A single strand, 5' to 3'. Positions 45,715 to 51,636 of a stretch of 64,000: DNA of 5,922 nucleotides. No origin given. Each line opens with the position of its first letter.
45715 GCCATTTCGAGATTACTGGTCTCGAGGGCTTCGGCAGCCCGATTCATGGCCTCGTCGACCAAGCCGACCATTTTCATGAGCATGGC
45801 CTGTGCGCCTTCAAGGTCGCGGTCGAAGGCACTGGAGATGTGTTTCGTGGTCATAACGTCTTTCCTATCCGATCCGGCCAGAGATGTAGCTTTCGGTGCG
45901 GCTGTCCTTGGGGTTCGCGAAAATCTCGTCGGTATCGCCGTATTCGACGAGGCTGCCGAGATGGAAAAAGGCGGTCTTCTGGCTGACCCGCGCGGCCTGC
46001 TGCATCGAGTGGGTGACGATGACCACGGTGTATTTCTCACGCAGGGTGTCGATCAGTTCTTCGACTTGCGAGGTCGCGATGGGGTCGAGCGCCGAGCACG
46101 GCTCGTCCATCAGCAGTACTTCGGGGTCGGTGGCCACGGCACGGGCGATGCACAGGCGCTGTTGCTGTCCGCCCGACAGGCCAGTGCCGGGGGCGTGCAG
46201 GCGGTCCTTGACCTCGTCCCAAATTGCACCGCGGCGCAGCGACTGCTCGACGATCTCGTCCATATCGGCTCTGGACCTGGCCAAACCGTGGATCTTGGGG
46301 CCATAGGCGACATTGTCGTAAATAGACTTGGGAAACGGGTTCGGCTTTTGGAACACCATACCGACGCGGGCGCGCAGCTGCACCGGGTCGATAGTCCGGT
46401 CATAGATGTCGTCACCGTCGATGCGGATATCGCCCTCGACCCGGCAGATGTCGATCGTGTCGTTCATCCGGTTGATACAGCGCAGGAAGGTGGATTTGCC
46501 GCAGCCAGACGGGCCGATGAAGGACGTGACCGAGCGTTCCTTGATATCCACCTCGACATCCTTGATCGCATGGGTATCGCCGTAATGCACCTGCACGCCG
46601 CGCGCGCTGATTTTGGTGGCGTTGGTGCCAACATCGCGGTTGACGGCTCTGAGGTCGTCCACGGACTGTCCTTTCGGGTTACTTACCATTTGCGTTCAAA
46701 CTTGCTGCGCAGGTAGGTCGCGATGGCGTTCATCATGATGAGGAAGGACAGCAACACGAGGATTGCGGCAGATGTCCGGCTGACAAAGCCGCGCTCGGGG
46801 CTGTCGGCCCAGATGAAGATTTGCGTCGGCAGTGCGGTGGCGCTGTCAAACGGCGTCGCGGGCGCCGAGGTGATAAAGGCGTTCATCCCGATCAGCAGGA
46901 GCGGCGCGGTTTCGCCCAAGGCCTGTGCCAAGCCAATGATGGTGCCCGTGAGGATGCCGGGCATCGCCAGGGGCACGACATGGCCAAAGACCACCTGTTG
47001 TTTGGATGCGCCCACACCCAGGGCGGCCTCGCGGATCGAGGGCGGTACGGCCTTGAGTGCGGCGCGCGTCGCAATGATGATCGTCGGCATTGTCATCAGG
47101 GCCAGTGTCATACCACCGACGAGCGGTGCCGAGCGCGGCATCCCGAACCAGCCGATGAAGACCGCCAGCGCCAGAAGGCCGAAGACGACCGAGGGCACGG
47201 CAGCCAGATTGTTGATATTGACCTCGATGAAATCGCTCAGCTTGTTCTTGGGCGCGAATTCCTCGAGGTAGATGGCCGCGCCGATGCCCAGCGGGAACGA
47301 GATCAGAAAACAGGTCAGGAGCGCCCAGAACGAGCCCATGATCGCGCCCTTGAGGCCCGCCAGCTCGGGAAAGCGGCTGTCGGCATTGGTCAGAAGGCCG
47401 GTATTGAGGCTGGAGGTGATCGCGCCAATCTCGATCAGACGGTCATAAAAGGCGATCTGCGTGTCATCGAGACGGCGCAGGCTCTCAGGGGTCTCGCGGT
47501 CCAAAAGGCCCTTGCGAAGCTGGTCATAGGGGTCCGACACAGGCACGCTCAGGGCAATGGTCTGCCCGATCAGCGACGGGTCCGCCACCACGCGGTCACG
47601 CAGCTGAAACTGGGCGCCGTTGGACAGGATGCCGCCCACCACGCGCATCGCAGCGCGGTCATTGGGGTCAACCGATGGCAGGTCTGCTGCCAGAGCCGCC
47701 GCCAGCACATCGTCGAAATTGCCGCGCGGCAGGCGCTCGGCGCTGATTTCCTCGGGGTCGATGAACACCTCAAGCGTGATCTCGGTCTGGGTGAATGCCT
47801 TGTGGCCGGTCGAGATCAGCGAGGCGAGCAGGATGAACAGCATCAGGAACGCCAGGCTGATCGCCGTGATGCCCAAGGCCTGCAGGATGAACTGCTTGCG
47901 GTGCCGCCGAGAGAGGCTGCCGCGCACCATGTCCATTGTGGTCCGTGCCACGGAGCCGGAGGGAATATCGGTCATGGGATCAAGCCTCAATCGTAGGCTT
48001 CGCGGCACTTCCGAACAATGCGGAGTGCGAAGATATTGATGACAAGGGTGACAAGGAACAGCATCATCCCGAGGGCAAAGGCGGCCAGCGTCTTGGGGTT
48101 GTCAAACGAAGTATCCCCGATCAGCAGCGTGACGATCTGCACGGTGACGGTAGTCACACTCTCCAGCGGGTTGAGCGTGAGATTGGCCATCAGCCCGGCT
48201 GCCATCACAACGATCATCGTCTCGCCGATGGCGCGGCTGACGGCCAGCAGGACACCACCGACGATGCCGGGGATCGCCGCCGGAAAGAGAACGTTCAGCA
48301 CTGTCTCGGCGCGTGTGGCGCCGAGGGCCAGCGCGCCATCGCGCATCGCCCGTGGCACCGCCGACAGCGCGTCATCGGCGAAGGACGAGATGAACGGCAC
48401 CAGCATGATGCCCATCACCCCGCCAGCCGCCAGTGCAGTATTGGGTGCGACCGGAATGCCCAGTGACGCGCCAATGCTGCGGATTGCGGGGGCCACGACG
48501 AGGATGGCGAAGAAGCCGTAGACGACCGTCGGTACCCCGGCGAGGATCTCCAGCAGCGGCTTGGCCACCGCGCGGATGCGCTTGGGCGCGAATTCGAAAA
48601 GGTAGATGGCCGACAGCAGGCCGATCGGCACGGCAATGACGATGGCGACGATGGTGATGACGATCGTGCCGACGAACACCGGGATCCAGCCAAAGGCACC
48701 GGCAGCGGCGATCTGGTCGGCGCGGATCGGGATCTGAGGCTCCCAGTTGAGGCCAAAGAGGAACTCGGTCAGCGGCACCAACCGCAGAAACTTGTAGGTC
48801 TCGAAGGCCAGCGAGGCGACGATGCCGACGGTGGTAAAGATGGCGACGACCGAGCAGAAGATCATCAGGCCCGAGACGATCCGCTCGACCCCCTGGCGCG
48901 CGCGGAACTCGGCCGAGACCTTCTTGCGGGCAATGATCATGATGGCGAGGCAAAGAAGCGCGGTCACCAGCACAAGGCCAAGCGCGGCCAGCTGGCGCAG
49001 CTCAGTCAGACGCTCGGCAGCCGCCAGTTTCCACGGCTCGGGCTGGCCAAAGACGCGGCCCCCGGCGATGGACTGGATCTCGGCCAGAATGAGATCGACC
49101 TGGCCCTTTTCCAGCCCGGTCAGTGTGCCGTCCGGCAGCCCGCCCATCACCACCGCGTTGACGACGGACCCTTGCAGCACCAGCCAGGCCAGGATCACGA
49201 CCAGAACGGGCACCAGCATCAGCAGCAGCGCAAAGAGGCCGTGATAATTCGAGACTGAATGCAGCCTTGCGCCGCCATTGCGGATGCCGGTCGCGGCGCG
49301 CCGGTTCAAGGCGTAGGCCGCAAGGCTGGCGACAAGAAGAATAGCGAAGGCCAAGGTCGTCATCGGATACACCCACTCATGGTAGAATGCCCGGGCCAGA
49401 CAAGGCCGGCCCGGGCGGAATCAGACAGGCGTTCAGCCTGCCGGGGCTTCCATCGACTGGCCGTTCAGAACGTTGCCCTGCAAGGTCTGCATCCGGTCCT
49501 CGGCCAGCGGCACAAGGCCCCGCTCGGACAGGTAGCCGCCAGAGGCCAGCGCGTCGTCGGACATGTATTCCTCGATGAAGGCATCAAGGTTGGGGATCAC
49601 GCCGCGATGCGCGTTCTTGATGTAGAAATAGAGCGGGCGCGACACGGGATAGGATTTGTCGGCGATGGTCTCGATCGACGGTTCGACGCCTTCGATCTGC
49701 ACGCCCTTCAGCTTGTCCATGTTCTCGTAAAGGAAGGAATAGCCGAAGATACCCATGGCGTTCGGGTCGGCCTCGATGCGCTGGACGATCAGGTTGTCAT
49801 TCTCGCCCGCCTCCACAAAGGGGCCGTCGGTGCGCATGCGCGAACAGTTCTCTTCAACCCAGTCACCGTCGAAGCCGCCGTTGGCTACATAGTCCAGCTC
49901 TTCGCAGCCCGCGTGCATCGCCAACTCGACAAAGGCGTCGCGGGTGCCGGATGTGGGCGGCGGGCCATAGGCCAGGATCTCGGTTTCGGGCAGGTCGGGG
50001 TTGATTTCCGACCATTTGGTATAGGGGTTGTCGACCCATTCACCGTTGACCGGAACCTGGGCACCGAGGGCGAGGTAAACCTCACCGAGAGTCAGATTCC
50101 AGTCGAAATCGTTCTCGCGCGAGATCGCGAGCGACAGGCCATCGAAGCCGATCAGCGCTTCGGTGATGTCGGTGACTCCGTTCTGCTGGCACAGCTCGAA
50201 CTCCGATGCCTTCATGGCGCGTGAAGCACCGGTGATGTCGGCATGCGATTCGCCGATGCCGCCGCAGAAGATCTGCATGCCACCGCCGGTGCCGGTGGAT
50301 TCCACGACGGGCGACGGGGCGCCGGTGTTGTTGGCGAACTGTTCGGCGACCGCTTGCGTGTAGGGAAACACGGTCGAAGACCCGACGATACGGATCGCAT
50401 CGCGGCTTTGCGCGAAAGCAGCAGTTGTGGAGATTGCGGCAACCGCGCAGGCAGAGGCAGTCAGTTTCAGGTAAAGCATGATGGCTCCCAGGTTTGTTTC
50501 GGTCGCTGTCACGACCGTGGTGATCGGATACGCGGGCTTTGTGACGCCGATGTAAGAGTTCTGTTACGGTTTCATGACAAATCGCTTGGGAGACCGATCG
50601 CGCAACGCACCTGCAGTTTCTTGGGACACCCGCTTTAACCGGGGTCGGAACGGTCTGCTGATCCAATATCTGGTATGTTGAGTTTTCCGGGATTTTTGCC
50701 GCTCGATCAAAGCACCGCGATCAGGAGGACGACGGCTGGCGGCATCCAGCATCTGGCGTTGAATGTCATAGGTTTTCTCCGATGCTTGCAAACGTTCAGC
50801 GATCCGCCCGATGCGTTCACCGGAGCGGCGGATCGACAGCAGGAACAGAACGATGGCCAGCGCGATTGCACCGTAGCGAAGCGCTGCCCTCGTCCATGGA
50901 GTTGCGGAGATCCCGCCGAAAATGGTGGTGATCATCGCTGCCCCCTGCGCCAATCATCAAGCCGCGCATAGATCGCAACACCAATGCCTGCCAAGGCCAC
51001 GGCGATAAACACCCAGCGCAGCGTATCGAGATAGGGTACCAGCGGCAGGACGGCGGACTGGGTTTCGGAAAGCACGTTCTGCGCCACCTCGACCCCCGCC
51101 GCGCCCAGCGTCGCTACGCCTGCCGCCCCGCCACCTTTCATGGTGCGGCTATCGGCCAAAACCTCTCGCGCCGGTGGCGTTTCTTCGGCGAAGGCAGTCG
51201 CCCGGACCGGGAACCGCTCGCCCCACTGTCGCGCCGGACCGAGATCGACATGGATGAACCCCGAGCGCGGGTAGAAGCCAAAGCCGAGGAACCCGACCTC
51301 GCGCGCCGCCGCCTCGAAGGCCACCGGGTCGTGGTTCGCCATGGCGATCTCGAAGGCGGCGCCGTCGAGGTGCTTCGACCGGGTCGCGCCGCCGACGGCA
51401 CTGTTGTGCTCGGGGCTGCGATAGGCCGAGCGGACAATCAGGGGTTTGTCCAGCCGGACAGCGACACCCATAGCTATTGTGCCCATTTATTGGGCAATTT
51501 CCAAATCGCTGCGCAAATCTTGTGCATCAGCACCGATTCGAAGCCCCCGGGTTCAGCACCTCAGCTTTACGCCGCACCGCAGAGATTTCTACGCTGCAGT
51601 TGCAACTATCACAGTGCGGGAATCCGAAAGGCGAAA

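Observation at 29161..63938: Intact nutrient-scavenging phage-satellite-like island in an alphaproteobacterium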

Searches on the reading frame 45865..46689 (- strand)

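Call 9: search_protein_families(library=pfam, proteins=[window:45865-46689:-], max_evalue=0.01)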
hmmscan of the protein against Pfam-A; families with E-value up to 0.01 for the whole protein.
window:45865-46689:- (274 aa): 9 families
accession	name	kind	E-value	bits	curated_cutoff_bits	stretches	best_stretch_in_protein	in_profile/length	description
PF00005.33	ABC_tran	-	6.6e-31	108.2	25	1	43-198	2-136/137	ABC transporter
PF13304.12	AAA_21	-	8.9e-11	42.8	27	2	110-229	176-300/304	AAA domain, putative AbiEii toxin, Type IV TA system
PF02463.25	SMC_N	-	2.1e-06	27.8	40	1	51-237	23-207/220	RecF/RecN/SMC N terminal domain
PF03193.22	RsgA_GTPase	-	0.00015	22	30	1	25-74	77-128/174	RsgA GTPase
PF13175.12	AAA_15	-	0.00022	21.4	32.1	1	42-78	14-49/374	AAA ATPase domain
PF13555.12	AAA_29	-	0.0009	19.4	27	1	43-69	13-39/61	P-loop containing region of AAA domain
PF13476.12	AAA_23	-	0.00093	20.3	27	1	42-73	10-40/201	AAA domain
PF13671.12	AAA_33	-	0.0068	17.1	27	0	56-88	3-32/143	AAA domain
PF13401.12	AAA_22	-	0.0078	17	27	0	51-96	4-33/130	AAA domain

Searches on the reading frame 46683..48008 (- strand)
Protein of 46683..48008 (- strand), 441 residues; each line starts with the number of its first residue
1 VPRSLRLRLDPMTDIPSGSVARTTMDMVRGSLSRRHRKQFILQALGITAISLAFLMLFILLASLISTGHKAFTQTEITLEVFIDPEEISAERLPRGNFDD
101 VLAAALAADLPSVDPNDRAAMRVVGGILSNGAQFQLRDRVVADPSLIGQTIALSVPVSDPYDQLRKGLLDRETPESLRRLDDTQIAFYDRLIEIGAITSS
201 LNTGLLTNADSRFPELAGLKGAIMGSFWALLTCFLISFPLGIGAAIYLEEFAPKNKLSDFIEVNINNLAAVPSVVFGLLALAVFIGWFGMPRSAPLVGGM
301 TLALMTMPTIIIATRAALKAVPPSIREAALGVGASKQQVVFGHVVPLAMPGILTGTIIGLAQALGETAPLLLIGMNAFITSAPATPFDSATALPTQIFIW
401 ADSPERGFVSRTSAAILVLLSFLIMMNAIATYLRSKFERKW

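Call 9: search_protein_families(library=pfam, proteins=[window:46683-48008:-], max_evalue=0.01)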
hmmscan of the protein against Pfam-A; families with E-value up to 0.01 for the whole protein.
window:46683-48008:- (441 aa): 2 families
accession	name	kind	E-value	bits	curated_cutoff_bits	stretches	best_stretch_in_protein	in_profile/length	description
PF11812.13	DUF3333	-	4.7e-40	137.7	26.5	1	31-175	3-151/151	Domain of unknown function (DUF3333)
PF00528.27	BPD_transp_1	-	2.1e-21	76.9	26.4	1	239-437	3-182/184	Binding-protein-dependent transport system inner membrane component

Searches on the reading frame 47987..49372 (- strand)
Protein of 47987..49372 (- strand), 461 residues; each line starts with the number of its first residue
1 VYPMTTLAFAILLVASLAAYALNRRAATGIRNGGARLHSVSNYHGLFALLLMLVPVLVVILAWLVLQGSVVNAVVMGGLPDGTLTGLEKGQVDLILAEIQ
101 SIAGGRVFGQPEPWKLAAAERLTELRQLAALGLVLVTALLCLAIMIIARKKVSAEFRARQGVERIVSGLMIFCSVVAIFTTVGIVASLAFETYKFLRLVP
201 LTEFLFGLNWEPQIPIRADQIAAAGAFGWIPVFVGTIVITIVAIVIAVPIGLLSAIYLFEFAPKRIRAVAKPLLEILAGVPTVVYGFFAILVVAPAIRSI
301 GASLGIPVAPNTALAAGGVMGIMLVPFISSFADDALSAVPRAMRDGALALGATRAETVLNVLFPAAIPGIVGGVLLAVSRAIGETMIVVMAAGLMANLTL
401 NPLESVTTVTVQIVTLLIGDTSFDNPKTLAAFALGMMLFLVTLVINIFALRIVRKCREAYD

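Call 9: search_protein_families(library=pfam, proteins=[window:47987-49372:-], max_evalue=0.01)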
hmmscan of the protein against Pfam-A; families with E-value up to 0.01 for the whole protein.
window:47987-49372:- (461 aa): 2 families
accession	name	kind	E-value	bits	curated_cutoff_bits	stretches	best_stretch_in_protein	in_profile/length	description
PF12501.13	DUF3708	-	2.4e-22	79.7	24.1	1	10-179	2-165/166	Phosphate ATP-binding cassette transporter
PF00528.27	BPD_transp_1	-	1.2e-13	51.6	26.4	1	247-457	1-183/184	Binding-protein-dependent transport system inner membrane component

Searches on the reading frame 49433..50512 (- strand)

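Call 9: search_protein_families(library=pfam, proteins=[window:49433-50512:-], max_evalue=0.01)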
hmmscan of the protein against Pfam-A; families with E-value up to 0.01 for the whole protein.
window:49433-50512:- (359 aa): 1 family
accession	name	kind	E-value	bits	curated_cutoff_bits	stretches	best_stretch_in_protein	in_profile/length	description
PF12849.12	PBP_like_2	-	6.9e-47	160.9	27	1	30-319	2-266/267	PBP superfamily domain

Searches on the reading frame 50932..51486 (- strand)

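Call 9: search_protein_families(library=pfam, proteins=[window:50932-51486:-], max_evalue=0.01)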
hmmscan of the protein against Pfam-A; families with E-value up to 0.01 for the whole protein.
window:50932-51486:- (184 aa): 2 families
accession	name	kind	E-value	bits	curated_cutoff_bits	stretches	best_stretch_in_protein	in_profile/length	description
PF08291.16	Peptidase_M15_3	-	4.1e-21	75.6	23.2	1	11-81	38-108/108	Peptidase M15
PF05951.18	Peptidase_M15_2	-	1.4e-13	51.3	27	1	13-88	71-153/153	Bacterial protein of unknown function (DUF882)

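Call 12: search_protein_families(library=phrogs, proteins=[window:50932-51486:-], max_evalue=0.001)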
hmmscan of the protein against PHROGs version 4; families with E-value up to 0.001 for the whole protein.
window:50932-51486:- (184 aa): 3 families
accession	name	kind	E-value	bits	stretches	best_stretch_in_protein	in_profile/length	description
phrog_17373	-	other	9.5e-89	297.9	1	9-184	49-224/224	peptidase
phrog_894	-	lysis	1.4e-16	61.4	1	11-87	84-166/389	endolysin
phrog_25247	-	other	1.7e-15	58.1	1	11-90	434-511/520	peptidase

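Call 77: search_protein_families(library=padloc, proteins=[window:50932-51486:-], max_evalue=0.001)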
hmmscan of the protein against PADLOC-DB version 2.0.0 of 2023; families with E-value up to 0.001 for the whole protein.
window:50932-51486:- (184 aa): 0 families
